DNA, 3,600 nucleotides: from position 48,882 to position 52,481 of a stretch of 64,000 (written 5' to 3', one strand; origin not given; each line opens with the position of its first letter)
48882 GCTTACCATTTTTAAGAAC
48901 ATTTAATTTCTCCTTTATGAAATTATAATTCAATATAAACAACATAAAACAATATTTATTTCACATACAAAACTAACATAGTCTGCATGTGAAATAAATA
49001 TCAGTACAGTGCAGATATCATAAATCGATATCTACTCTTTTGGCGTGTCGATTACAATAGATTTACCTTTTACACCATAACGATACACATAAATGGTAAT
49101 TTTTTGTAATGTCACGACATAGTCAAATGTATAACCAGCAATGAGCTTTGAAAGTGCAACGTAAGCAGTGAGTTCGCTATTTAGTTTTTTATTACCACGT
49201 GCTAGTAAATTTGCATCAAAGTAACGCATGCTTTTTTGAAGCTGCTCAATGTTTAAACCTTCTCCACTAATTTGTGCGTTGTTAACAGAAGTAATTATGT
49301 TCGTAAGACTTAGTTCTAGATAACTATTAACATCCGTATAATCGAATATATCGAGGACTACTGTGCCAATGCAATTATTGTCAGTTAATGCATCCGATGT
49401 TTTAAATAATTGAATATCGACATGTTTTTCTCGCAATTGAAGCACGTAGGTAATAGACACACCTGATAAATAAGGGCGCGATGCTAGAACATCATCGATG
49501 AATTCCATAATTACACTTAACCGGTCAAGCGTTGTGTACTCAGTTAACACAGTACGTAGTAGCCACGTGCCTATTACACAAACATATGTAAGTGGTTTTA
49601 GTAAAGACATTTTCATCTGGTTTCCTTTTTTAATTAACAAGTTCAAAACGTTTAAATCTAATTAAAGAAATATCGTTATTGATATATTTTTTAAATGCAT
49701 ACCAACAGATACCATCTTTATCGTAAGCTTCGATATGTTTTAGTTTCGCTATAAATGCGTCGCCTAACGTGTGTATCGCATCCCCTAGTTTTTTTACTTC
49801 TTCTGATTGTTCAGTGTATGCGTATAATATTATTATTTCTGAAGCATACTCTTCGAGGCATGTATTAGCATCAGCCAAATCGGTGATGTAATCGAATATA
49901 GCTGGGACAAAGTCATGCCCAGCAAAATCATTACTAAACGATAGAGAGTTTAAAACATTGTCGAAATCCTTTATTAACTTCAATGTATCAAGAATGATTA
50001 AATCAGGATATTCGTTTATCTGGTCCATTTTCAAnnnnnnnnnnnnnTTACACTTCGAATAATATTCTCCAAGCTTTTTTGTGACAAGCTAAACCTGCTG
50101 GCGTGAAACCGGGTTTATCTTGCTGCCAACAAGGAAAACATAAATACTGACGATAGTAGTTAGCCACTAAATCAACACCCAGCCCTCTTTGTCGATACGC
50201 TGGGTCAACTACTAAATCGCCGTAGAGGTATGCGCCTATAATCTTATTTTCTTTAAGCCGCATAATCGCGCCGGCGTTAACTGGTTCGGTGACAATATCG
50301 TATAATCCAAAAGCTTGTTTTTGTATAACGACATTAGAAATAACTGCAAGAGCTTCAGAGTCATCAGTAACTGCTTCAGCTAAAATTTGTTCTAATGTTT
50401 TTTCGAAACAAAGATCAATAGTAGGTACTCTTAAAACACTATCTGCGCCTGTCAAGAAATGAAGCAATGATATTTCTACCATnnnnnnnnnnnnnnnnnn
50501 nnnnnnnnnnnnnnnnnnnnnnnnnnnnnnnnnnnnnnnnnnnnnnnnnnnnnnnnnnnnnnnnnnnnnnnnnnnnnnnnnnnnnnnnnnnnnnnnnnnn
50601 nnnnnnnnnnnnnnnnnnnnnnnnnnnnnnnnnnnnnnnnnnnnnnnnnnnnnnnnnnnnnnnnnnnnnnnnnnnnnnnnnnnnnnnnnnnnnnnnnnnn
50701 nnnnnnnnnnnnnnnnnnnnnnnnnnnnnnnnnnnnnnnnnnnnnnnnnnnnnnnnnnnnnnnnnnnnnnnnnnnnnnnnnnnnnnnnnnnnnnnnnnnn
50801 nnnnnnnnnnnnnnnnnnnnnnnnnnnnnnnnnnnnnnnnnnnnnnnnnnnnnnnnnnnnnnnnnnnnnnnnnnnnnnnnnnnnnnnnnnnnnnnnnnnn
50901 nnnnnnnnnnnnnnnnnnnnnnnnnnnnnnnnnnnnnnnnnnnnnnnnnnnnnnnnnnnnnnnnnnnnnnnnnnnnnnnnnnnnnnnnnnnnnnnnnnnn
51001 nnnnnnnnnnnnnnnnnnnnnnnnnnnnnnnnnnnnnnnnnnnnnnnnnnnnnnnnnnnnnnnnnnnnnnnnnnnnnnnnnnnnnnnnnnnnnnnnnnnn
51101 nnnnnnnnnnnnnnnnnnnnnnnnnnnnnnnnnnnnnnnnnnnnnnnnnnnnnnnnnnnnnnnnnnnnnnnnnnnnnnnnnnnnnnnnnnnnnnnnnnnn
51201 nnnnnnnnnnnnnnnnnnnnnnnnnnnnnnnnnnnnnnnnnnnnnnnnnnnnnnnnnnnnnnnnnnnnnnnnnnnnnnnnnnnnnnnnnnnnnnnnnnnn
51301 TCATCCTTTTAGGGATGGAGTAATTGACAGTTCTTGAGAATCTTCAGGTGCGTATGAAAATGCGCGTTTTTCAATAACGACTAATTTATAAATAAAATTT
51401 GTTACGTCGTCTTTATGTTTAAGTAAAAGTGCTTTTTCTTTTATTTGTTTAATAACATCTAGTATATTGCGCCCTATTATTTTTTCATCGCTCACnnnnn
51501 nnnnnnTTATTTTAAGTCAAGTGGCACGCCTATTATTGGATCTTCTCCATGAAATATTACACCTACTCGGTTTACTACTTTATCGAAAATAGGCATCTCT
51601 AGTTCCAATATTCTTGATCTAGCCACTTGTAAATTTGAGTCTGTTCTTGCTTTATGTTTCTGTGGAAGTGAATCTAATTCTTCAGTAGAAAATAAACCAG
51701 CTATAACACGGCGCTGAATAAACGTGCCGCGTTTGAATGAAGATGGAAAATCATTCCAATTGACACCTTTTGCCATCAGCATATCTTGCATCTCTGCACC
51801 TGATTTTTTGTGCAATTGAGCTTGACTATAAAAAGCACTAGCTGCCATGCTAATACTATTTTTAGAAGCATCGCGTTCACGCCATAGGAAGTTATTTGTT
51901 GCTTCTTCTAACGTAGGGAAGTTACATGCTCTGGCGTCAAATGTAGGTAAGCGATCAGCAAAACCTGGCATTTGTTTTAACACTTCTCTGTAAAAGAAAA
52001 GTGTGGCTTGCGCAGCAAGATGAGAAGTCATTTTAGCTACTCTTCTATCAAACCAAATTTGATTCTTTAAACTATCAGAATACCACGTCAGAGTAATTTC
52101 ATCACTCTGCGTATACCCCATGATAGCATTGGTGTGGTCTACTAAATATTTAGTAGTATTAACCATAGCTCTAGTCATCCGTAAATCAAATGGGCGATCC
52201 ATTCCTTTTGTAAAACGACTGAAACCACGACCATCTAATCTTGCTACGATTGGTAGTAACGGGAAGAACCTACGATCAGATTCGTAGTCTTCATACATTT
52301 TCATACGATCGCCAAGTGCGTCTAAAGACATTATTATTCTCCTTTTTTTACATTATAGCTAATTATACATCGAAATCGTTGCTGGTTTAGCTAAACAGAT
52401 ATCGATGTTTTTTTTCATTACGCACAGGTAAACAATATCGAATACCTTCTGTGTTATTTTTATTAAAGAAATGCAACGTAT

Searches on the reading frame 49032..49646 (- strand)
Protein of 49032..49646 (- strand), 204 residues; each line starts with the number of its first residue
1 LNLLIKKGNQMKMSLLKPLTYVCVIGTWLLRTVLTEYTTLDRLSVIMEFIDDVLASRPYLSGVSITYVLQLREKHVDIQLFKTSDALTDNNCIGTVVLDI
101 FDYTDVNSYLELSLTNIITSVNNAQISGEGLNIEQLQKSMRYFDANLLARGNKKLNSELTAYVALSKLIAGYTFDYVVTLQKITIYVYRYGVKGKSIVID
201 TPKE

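Call 39: search_protein_families(library=pfam, proteins=[window:49032-49646:-], max_evalue=0.1)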
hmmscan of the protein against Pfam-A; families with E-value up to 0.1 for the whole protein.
window:49032-49646:- (204 aa): 1 family
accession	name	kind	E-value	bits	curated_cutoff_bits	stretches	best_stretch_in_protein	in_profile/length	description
PF17151.10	CHASE7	-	0.026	14.6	27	1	145-192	97-142/187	Periplasmic sensor domain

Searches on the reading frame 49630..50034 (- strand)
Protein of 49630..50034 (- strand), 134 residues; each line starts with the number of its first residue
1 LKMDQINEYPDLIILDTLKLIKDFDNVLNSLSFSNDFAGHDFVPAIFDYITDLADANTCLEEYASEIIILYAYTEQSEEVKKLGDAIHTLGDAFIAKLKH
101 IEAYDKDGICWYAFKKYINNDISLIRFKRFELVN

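Call 39: search_protein_families(library=pfam, proteins=[window:49630-50034:-], max_evalue=0.1)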
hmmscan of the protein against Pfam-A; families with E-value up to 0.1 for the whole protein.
window:49630-50034:- (134 aa): 1 family
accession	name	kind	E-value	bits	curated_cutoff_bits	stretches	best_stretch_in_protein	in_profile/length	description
PF14178.11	YppF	-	0.093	13.1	24.7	0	87-129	3-44/59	YppF-like protein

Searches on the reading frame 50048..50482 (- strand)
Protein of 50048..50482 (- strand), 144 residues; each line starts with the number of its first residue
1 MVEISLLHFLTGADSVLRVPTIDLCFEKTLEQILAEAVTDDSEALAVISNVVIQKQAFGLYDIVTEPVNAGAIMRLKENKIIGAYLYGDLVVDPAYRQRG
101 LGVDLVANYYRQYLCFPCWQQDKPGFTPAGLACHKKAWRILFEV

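Call 4: search_protein_families(library=pfam, proteins=[window:50048-50482:-], max_evalue=1)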
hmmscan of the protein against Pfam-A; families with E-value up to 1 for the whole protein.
window:50048-50482:- (144 aa): 2 families
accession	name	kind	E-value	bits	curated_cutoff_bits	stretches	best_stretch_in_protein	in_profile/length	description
PF13508.13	Acetyltransf_7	-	0.0025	18.6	27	1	78-108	25-52/84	Acetyltransferase (GNAT) domain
PF00583.31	Acetyltransf_1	-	0.038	14.7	20.7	1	88-109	63-84/116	Acetyltransferase (GNAT) family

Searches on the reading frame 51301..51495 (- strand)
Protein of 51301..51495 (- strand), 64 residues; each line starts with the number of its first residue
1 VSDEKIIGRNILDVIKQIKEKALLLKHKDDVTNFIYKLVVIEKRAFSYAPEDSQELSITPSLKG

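Call 4: search_protein_families(library=pfam, proteins=[window:51301-51495:-], max_evalue=1)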
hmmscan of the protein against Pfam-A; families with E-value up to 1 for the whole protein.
window:51301-51495:- (64 aa): 0 families

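Call 100: find_homologous_proteins(query=window:51301-51495:-, max_evalue=0.001)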
Query window:51301-51495:- (64 aa): 1 proteins with E <= 0.001 among 2 candidates.
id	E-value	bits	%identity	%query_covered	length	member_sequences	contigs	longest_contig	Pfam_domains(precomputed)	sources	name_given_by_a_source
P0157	1.6e-32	127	100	100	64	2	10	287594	-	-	-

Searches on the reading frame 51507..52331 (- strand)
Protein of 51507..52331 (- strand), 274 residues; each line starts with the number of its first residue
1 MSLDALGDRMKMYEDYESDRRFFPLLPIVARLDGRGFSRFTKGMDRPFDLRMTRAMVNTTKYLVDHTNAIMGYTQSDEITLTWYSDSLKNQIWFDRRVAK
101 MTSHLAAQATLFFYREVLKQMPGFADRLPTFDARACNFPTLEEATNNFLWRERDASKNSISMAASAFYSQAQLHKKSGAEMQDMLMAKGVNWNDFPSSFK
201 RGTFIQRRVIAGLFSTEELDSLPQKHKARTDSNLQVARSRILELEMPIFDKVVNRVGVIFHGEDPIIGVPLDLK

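Call 39: search_protein_families(library=pfam, proteins=[window:51507-52331:-], max_evalue=0.1)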
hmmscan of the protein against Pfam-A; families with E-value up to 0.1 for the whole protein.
window:51507-52331:- (274 aa): 2 families
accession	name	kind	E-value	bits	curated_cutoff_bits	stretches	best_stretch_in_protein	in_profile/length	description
PF04446.17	Thg1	-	7.6e-28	97.5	29.2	1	10-139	4-130/130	tRNAHis guanylyltransferase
PF14413.11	Thg1C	-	0.097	13.4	26.3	0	169-215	38-78/116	Thg1 C terminal domain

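Call 41: find_related_loci(query=window:51507-52331:-, collection=metagenome_contigs, flank=7000)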
Query window:51507-52331:- (274 aa) in metagenome_contigs; peptide patterns used: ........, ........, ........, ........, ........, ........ (x = any residue, [..] = any of these).
92 stretches matched a pattern; 2 encode a relative of the query (tblastn E <= 1e-3); 2 distinct loci.
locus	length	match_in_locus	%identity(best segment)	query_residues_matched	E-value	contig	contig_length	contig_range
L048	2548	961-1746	52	4-263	1e-92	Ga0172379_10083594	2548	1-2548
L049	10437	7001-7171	47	210-266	2e-13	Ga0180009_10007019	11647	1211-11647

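Call 42: find_encoding_contigs(protein=window:51507-52331:-, flank=7000, max_places=10)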
Protein window:51507-52331:- (274 aa): 23 contigs read that carry it; 10 places shown.
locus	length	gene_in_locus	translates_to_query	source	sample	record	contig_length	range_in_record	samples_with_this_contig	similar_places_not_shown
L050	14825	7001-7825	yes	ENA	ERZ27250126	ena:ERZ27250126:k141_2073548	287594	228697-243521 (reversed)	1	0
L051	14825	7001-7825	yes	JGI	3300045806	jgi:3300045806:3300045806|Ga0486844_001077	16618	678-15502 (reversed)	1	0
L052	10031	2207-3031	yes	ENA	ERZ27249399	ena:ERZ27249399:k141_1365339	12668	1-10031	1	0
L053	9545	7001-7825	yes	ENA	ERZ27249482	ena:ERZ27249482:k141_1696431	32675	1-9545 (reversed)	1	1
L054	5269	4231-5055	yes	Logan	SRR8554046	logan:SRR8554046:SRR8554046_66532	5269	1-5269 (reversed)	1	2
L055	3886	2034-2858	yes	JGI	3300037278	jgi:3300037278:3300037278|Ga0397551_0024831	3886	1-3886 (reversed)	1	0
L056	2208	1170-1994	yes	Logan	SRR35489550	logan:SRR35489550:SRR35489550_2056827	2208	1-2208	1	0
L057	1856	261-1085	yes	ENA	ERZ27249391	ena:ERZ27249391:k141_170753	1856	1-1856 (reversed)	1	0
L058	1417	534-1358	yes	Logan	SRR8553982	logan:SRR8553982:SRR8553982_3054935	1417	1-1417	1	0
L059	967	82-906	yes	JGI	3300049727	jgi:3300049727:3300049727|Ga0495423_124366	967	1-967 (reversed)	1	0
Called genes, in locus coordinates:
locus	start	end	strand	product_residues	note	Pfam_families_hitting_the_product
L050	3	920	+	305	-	-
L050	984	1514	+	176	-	-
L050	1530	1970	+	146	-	-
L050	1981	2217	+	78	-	-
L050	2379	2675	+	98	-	-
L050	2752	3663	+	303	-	PF22769:DCD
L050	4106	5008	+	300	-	PF01068:DNA_ligase_A_M, PF14743:DNA_ligase_OB_2 (weak)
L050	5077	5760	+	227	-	-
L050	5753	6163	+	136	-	-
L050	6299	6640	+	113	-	-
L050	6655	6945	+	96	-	-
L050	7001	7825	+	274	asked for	PF04446:Thg1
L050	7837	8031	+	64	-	-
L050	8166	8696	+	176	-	PF14239:RRXRR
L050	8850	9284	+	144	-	-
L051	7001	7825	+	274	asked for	PF04446:Thg1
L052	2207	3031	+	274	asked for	PF04446:Thg1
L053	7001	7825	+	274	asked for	PF04446:Thg1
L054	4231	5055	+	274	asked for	PF04446:Thg1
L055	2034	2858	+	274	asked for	PF04446:Thg1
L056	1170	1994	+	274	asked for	PF04446:Thg1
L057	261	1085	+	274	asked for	PF04446:Thg1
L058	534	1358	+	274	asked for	PF04446:Thg1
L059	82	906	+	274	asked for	PF04446:Thg1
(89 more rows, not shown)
